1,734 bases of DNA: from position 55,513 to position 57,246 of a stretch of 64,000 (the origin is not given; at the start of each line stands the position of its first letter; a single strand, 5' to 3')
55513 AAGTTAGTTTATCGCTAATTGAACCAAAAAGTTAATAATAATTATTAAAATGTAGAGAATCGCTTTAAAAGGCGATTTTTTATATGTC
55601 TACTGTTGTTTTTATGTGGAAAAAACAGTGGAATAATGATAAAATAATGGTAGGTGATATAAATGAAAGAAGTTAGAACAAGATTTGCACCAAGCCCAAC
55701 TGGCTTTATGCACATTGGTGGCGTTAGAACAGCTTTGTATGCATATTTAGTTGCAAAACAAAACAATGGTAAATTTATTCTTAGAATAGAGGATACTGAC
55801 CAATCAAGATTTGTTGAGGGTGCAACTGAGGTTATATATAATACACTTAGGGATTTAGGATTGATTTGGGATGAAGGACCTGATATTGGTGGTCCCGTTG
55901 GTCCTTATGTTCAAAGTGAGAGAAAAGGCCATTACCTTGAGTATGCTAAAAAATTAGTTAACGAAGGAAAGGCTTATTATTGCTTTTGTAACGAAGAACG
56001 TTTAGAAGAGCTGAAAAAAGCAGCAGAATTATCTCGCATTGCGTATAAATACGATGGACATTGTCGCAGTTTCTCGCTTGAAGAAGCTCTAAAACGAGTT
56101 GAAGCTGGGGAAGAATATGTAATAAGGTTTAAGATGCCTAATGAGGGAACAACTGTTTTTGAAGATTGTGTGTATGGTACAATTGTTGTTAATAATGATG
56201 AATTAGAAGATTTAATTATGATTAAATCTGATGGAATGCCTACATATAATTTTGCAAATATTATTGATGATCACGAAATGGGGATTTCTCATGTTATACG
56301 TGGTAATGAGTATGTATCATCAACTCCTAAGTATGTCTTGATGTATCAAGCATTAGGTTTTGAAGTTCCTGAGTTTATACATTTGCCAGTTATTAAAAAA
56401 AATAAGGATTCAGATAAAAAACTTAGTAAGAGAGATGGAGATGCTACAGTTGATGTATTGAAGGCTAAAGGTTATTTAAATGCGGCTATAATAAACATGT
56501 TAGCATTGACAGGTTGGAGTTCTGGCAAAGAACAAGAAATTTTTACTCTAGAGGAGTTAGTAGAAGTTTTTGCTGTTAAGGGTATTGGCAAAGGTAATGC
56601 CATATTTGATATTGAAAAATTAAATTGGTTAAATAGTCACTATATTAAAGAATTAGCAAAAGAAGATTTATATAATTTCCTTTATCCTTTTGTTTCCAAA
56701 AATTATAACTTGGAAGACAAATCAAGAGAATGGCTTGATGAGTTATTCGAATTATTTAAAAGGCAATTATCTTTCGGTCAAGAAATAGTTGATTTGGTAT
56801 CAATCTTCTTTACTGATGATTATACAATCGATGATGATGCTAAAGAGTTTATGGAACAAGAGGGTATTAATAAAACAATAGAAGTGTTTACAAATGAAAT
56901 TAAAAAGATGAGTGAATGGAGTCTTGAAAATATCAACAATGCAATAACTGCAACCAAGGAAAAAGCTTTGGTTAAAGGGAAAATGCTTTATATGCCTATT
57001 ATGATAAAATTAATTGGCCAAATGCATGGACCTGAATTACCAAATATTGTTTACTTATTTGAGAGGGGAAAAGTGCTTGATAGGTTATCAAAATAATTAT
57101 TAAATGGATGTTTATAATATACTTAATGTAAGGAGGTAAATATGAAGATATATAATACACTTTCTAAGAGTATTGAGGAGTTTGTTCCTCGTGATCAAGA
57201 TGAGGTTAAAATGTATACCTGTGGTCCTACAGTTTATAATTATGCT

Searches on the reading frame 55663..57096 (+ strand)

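Call 37: search_protein_families(library=pfam, proteins=[window:55663-57096:+], max_evalue=0.0001)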
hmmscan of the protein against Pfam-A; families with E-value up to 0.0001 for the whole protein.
window:55663-57096:+ (477 aa): 2 families
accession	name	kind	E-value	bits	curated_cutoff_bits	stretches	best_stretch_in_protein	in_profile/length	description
PF00749.27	tRNA-synt_1c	-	1.4e-100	336.8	23.4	1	3-322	1-314/314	tRNA synthetases class I (E and Q), catalytic domain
PF19269.4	Anticodon_2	-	3.6e-17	63.5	23.6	1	342-477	8-139/141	Anticodon binding domain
